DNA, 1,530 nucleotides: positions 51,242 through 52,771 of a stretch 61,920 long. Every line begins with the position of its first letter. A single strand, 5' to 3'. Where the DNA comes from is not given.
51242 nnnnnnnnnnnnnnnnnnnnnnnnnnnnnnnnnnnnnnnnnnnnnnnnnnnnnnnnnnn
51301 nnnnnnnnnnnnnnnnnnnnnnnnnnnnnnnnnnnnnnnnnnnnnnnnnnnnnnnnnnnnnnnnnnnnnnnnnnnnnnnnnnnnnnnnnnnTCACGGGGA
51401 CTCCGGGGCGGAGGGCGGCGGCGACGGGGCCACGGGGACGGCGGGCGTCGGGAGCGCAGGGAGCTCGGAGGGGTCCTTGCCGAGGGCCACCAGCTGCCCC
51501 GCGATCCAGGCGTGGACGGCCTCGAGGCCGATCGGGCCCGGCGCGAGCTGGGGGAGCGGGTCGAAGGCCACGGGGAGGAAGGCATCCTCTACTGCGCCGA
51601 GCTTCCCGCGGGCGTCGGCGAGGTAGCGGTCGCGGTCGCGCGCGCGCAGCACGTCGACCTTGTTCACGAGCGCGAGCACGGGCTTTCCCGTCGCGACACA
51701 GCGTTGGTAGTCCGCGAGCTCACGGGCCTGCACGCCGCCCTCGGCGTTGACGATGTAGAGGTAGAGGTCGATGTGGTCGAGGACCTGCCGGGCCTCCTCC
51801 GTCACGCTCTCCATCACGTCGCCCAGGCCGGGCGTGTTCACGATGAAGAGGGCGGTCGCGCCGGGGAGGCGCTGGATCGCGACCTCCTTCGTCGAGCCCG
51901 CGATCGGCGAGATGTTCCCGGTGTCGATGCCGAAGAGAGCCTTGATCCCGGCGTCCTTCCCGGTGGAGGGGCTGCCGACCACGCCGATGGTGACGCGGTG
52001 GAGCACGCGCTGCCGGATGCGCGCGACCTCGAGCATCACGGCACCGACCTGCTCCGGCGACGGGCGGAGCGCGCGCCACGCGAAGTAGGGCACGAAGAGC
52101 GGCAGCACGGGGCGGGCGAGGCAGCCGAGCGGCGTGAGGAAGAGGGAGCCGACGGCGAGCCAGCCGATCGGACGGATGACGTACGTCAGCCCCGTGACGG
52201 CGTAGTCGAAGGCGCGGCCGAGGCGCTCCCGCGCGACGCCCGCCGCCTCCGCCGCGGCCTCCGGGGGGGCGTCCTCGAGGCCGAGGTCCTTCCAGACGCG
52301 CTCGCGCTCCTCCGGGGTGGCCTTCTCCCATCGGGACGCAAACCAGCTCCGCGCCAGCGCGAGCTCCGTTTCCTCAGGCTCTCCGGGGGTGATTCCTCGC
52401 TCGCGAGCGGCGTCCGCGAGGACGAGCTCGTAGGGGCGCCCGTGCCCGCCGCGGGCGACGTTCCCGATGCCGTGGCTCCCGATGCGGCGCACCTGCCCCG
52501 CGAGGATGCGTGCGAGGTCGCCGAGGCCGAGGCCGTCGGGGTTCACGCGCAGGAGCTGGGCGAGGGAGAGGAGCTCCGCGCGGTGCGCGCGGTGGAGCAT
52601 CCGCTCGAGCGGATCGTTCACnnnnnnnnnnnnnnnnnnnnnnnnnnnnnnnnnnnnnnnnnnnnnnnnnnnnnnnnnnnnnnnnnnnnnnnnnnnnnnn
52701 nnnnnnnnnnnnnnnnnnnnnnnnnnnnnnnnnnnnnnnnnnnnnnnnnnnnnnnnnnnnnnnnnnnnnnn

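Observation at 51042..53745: Tandem paralogous membrane GTPases with atypical G1/G3 motifs, translationally coupled to an ArfB-like ribosome-rescue factor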

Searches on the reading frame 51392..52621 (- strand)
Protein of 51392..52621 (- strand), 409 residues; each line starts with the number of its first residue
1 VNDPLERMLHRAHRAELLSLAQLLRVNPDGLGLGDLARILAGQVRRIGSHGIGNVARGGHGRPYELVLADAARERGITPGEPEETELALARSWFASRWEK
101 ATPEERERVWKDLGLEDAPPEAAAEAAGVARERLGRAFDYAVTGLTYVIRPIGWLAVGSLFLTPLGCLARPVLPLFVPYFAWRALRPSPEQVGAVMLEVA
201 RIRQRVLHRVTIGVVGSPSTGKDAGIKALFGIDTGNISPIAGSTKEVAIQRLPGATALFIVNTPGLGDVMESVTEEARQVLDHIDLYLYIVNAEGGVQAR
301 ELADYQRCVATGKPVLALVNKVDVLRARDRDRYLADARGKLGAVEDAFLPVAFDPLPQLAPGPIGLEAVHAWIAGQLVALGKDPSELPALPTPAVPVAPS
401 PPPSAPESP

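Call 3: search_protein_families(library=pfam, proteins=[window:51392-52621:-], max_evalue=0.1)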
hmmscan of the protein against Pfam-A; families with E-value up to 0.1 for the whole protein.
window:51392-52621:- (409 aa): 4 families
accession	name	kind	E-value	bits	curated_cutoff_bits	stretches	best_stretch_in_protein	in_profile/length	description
PF01926.29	MMR_HSR1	-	9.4e-09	35.8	21.9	1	211-321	1-113/113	50S ribosome-binding GTPase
PF00009.33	GTP_EFTU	-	0.00028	21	26.5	1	256-339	69-148/188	Elongation factor Tu GTP binding domain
PF02421.24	FeoB_N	-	0.00073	19.5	27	1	211-328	2-121/156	Ferrous iron transport protein B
PF00350.29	Dynamin_N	-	0.044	14.3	27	0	257-309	102-154/168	Dynamin family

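Call 4: search_protein_families(library=ncbifam, proteins=[window:51392-52621:-], max_evalue=0.1)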
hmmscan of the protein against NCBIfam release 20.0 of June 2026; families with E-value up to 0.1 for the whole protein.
window:51392-52621:- (409 aa): 14 families
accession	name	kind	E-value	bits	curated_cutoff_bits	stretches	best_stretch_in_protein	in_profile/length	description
TIGR03918.1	GTP_HydF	equivalog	8.7e-10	38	325.55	1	208-330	6-133/392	[FeFe] hydrogenase H-cluster maturation GTPase HydF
TIGR03594.1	GTPase_EngA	equivalog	8.8e-07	28.3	306.7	1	208-345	174-320/432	ribosome biogenesis GTPase Der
NF000908.1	PRK00089.1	equivalog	5.3e-06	25.9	237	1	211-330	5-128/291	GTPase Era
TIGR00436.1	era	equivalog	6.3e-06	25.8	116.25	1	211-325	2-120/270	GTPase Era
NF009381.0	PRK12740.1-5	subfamily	6.6e-05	21.5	583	1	256-341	74-154/692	elongation factor G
NF003661.0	PRK05291.1-3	equivalog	0.00011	21.7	380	1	201-329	208-336/448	tRNA uridine-5-carboxymethylaminomethyl(34) synthesis GTPase MnmE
TIGR00231.1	small_GTP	domain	0.00018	21.3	42.5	1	210-324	4-124/164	GTP-binding protein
NF002828.0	PRK03003.1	equivalog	0.00021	20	631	1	207-327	38-163/477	ribosome biogenesis GTPase Der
TIGR00450.1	mnmE_trmE_thdF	equivalog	0.0015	17.7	252.6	1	204-330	204-334/446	tRNA uridine-5-carboxymethylaminomethyl(34) synthesis GTPase MnmE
NF000120.3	47473_otr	exception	0.0019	16.9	900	1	254-342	65-148/608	tetracycline resistance ribosomal protection protein Otr(A)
NF009377.1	PRK12740.1-1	equivalog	0.0039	15.6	890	1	258-351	80-169/700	elongation factor G-like protein EF-G2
TIGR01394.1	TypA_BipA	equivalog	0.017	13.4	757.3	1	244-328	54-132/594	translational GTPase TypA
NF007071.0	PRK09518.1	equivalog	0.059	11.8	953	1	210-324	272-391/706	bifunctional cytidylate kinase/GTPase Der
TIGR01393.1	lepA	equivalog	0.063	11.6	533.9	1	258-342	72-151/595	translation elongation factor 4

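Call 23: find_related_loci(query=A2, collection=genome_contigs, flank=7000)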
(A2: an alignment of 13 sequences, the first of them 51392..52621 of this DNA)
Query A2 (409 aa) in genome_contigs; peptide patterns used: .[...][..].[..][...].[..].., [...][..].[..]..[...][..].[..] (x = any residue, [..] = any of these).
103 stretches matched a pattern; 84 encode a relative of the query (tblastn E <= 1e-3); the best 80 are kept; 80 distinct loci.
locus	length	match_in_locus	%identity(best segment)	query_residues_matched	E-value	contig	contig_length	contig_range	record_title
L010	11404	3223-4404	79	1-392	0e+0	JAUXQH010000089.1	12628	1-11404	MAG: Pseudomonadota bacterium isolate C12_concoct.bin.32 C12_k141_46670, whole genome shotgun sequence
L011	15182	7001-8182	79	1-392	0e+0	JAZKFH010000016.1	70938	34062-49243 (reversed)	MAG: Myxococcota bacterium isolate DC_HB_02_SPN181219-bin069 DCHB02SPN_B069_0_000000000016, whole genome shotgun sequenc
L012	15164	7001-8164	79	1-386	0e+0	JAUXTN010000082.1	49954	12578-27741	MAG: Pseudomonadota bacterium isolate C13_maxbin.099 C13_k141_115177, whole genome shotgun sequence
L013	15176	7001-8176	75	1-390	0e+0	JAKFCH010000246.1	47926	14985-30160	MAG: Deltaproteobacteria bacterium isolate LC016 contig-124_773, whole genome shotgun sequence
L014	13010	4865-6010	76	3-382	1e-175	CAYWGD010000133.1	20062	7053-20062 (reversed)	MAG TPA_asm: uncultured Enterobacteriaceae bacterium isolate binchicken_co286_100 genome assembly, contig: NODE_3281_len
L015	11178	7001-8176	65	2-391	1e-159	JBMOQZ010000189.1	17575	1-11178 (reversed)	MAG: Myxococcota bacterium isolate Betzabe_MAG167 MAG167_189, whole genome shotgun sequence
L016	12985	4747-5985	63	2-409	5e-157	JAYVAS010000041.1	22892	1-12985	MAG: Pseudomonadota bacterium isolate GL26_UP_concoct_141 GL26_UP_concoct_141_40, whole genome shotgun sequence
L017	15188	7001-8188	62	3-391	2e-149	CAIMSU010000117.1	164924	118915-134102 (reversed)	MAG: uncultured proteobacterium isolate Umea1p3_bin-980 genome assembly, contig: bin-980:117/375, whole genome shotgun s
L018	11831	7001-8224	76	2-405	0e+0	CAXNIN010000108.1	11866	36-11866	MAG: Myxococcota bacterium isolate ME-09jul19-40 genome assembly, contig: ME-09jul19-C8284, whole genome shotgun sequenc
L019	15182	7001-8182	61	3-391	6e-147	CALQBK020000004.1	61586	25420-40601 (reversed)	MAG: Bifidobacterium breve isolate HRS-HS13-bin-116 genome assembly, contig: HRSG-H13-C562, whole genome shotgun sequenc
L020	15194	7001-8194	60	3-395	2e-144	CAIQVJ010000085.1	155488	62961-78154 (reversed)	MAG: uncultured proteobacterium isolate KTt_bin-1053 genome assembly, contig: bin-1053:085/137, whole genome shotgun seq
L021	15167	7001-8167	59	3-386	2e-142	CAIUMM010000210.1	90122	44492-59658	MAG: uncultured proteobacterium isolate Ki3-D2_bin-0965 genome assembly, contig: bin-0965:210/236, whole genome shotgun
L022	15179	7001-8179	61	1-396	1e-141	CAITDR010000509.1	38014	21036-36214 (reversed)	MAG: uncultured proteobacterium isolate ErkenSummer_bin-5044 genome assembly, contig: bin-5044:509/711, whole genome sho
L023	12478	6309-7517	57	2-408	3e-134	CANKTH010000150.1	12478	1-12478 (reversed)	MAG: Deltaproteobacteria bacterium isolate TH-Jun18-127 genome assembly, contig: TH-Jun18-C11225, whole genome shotgun s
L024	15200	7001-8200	60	1-401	6e-133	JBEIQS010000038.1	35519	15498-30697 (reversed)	MAG: Alphaproteobacteria bacterium isolate Sample-107-S7-bin-184 Sample_107_S7-bin_184-k141_496875, whole genome shotgun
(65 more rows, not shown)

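Call 29: search_protein_families(library=pfam, proteins=[L017:4146-6950:+, L017:5733-6833:-, L017:2727-5723:-, L017:8237-9244:+, L017:9261-11780:-], max_evalue=0.001)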
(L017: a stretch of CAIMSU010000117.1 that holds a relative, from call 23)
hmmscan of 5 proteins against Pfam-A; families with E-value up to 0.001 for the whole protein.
L017:4146-6950:+ (934 aa): 1 family
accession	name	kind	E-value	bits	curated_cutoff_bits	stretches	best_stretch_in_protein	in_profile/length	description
PF07396.17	Porin_O_P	-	0.00024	20.9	20.9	1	616-771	3-160/370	Phosphate-selective porin O and P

L017:5733-6833:- (366 aa): 0 families

L017:2727-5723:- (998 aa): 1 family
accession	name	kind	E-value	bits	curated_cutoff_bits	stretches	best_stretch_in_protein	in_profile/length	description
PF13620.12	CarboxypepD_reg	-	3.5e-08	34.1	32.3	0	343-429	1-80/82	Carboxypeptidase regulatory-like domain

L017:8237-9244:+ (335 aa): 2 families
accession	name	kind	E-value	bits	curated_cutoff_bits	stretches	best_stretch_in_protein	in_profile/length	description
PF05257.22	CHAP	-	2.2e-06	28.5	26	1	175-260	5-78/81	CHAP domain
PF00877.26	NLPC_P60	-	0.00032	21.1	23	1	177-236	13-67/105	NlpC/P60 family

L017:9261-11780:- (839 aa): 0 families

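Call 31: find_homologous_proteins(query=window:51392-52621:-, max_evalue=0.00001)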
Query window:51392-52621:- (409 aa): 335 proteins with E <= 0.00001 among 8000 candidates; the best 120 are listed.
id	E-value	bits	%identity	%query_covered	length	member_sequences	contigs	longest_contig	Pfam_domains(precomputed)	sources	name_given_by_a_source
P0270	3.5e-266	901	100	100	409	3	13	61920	PF01926.30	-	-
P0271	6.3e-264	894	99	100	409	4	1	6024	PF01926.30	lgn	-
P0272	2.4e-229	780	90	92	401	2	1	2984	PF01926.30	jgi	-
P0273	1.5e-203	695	80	96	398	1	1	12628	PF01926.30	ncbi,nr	ncbi:MAG: GTPase [Pseudomonadota bacterium]|nr:GTPase [Pseudomonadota bacterium]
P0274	2.8e-202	691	79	96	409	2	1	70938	PF01926.30,PF00009.34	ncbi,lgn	ncbi:MAG: GTPase [Myxococcota bacterium]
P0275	3.9e-200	684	79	94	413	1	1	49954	PF01926.30,PF02421.25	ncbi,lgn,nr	ncbi:MAG: GTPase [Pseudomonadota bacterium]|nr:GTPase [Pseudomonadota bacterium]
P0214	1.9e-198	678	100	75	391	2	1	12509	PF01926.30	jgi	jgi:hypothetical protein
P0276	4.0e-197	674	77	93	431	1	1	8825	PF01926.30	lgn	-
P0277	1.9e-195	668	77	93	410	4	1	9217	PF01926.30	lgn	-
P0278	3.9e-194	664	76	93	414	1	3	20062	PF01926.30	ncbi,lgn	-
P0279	1.2e-193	662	76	97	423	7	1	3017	PF01926.30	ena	-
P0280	2.3e-193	661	72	99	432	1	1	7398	PF01926.30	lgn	-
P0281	1.2e-192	659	75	95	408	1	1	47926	PF01926.30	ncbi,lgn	-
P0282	5.5e-189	647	75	93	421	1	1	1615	PF01926.30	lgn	-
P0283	2.4e-186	638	73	95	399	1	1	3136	PF01926.30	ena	-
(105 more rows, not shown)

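Call 45: search_protein_families(library=padloc, proteins=[window:51392-52621:-], max_evalue=0.01)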
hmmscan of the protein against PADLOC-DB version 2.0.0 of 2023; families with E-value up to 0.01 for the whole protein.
window:51392-52621:- (409 aa): 3 families
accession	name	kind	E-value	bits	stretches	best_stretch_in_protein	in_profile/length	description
PDLC04111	JukA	-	0.00077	17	1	40-114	59-135/250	-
PDLC03841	LeoBC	-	0.006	13.7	1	259-342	125-211/601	-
PDLC04113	JukA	-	0.0078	13.8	0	40-142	63-167/245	-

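Call 51: predict_structure(alignment_id=A3)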
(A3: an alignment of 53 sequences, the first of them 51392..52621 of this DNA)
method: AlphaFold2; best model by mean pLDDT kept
length: 409 residues; sequences in the alignment: 53
mean_pLDDT: 90.2   pTM: 0.84
mean pLDDT of the five models: 90.2, 89.1, 87.9, 87.7, 85.8
residues with pLDDT >= 90: 289; 70-90: 98; 50-70: 18; < 50: 4
segments of 3 or more residues with pLDDT < 50: 238-241
pLDDT, mean of each block of 10 residues (from residue 1): 92 93 96 95 95 90 96 96 94 93 95 94 95 88 74 73 88 91 90 93 93 92 94 68 69 85 81 74 94 93 96 97 96 97 98 94 96 97 93 85 86
secondary structure, 60 per line:
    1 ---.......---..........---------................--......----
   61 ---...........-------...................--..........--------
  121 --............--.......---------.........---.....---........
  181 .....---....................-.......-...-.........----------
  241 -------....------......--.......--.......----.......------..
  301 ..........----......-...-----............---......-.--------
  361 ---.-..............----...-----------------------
elements in order: H4-10 H14-23 H33-48 H51-56 H64-74 H82-100 H103-112 H123-134 H137-143 H153-161 H165-169 H173-185 H189-208 E210-216 H222-230 E248-251 E258-263 H266-272 H275-281 E286-292 H299-310 E315-320 H330-341 E348-350 H366-379

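Call 56: fold_search(model_id=the predicted structure, library=pdb)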
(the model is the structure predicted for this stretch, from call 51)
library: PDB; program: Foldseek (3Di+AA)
matches with E <= 10: 1417; with E <= 0.001: 305
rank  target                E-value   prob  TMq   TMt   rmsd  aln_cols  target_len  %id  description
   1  3iev_A                6.0e-07  1.00  0.31  0.41   7.8       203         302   22  Crystal Structure of ERA in Complex with MgGNP and the 3' End of 16S rRNA (released 2009-08-25)
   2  7c1o                  9.0e-07  1.00  0.31  0.41   4.9       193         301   23  Crystal structure of Aquifex aeolicus Era Y63A bound to GDP.AlF4- (released 2021-05-12)
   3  9qiw_CD               9.0e-07  1.00  0.31  0.23  18.3       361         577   15  Human pre-60S - State 3 (released 2025-04-30)
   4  2cxx_A                1.1e-06  1.00  0.32  0.66   5.3       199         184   16  Crystal structure of a probable GTP-binding protein engB (released 2006-01-01)
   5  2cxx_B                1.7e-06  1.00  0.29  0.65   5.7       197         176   16  Crystal structure of a probable GTP-binding protein engB (released 2006-01-01)
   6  2e87                  1.7e-06  1.00  0.29  0.33  20.0       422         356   16  Crystal structure of hypothetical GTP-binding protein PH1320 from Pyrococcus horikoshii OT3, in complex with GDP (released 2007-07-24)
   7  8fl2_SR               2.2e-06  1.00  0.31  0.22  18.4       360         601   15  Human nuclear pre-60S ribosomal subunit (State I1) (released 2023-07-12)
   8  1tq4                  2.3e-06  1.00  0.31  0.32   5.8       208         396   12  Crystal Structure of IIGP1: a paradigm for interferon inducible p47 resistance GTPases (released 2004-09-21)
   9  8fl0_SR               2.8e-06  1.00  0.32  0.29  19.1       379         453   17  Human nucleolar pre-60S ribosomal subunit (State H) (released 2023-07-12)
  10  4v7f_o                3.0e-06  1.00  0.26  0.30  18.9       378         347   14  Arx1 pre-60S particle. (released 2014-07-09)
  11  5fph_F                3.5e-06  1.00  0.31  0.32   5.7       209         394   13  The GTPase domains of the immunity-related Irga6 dimerize in a parallel head-to-head fashion (released 2016-02-10)
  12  3pqc_A                3.8e-06  1.00  0.33  0.66   4.7       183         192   16  Crystal structure of Thermotoga maritima ribosome biogenesis GTP-binding protein EngB (YsxC/YihA) in complex with GDP (released 2011-06-08)
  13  5izk_A                4.0e-06  1.00  0.27  0.23   7.0       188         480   19  The crystal structure of human eEFSec in complex with GDP (released 2016-10-12)
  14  8rl2_CD               6.4e-06  1.00  0.30  0.21  19.4       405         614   16  Human pre-60S - State 5 (released 2025-01-15)
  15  7ohq_b                6.4e-06  1.00  0.31  0.24  18.7       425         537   14  Nog1-TAP associated immature ribosomal particle population C from S. cerevisiae (released 2021-11-03)
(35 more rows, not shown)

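Call 82: search_dna_similar(query=window:51392-52621:-, collection=phages, mode=protein, max_rows=8)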
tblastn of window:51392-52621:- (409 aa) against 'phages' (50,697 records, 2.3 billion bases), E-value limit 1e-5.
No match.

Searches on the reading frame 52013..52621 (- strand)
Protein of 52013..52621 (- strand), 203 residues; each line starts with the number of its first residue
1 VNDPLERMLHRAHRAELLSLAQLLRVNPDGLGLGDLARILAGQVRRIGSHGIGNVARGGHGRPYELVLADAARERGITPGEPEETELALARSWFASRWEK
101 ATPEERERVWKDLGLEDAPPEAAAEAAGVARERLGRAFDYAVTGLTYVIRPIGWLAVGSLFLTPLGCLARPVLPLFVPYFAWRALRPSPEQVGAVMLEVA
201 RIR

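Call 59: search_solved_structures(query=A5, max_evalue=10, show_alignments=2)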
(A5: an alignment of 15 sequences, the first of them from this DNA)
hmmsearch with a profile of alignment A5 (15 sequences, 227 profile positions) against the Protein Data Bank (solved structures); distinct sequences matched with E-value up to 10: 2.
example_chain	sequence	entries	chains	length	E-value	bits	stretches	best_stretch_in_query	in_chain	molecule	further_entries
5tdy_B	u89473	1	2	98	0.2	14.4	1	78-152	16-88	Flagellar motor switch protein FliG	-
3nzp_A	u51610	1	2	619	1.4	11.7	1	39-76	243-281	Arginine decarboxylase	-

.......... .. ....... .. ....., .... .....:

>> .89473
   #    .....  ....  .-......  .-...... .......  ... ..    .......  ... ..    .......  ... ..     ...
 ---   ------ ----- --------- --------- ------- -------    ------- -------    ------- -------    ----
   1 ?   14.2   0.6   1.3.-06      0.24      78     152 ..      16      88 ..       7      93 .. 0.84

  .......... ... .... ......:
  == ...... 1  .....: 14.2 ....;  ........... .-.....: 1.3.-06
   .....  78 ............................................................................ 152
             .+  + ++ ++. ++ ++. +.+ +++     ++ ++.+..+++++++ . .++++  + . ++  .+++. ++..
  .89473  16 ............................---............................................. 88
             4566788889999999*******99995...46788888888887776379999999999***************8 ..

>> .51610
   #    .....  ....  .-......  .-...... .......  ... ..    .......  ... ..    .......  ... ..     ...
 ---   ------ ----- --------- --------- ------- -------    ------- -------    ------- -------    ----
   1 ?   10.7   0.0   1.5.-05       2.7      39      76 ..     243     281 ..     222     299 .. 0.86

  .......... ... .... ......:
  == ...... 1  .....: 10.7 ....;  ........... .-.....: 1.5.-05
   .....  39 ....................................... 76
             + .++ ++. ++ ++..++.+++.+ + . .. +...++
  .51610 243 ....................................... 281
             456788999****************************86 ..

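Call 60: search_protein_families(library=pfam, alignment_id=A5, max_evalue=1)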
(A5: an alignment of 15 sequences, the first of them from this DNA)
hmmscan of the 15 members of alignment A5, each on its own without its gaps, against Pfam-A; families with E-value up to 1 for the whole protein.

A. member 1, seq(203 aa): 1 family
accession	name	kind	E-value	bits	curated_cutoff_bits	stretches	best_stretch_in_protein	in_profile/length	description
PF05839.16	Apc13p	-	0.28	11.8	22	1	83-121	45-83/89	Apc13p protein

B. families by the number of members that match (of 15 scanned): 9 families
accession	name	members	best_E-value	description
PF03981.17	Ubiq_cyt_C_chap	8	2.4e-06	Ubiquinol-cytochrome C chaperone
PF09156.16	Anthrax-tox_M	1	0.0068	Anthrax toxin lethal factor, middle domain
PF08299.17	Bac_DnaA_C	1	0.0082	Bacterial dnaA protein helix-turn-helix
PF10128.15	OpcA_G6PD_assem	1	0.015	Glucose-6-phosphate dehydrogenase subunit N-terminal domain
PF25806.1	RHH_ERCC6L2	1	0.033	ERCC6L2-like, ribbon-helix-helix domain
PF14788.12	EF-hand_10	1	0.23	EF hand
PF13864.11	Enkurin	1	0.25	Calmodulin-binding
PF18349.7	PAZ_4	1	0.26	PAZ domain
PF05839.16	Apc13p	1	0.28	Apc13p protein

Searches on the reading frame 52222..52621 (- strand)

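Call 46: search_protein_families(library=pfam, proteins=[window:52222-52621:-], max_evalue=1)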
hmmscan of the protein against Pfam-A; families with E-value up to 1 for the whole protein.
window:52222-52621:- (133 aa): 1 family
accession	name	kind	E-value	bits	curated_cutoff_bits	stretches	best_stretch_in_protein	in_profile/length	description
PF05839.16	Apc13p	-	0.13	12.9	22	1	82-122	44-84/89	Apc13p protein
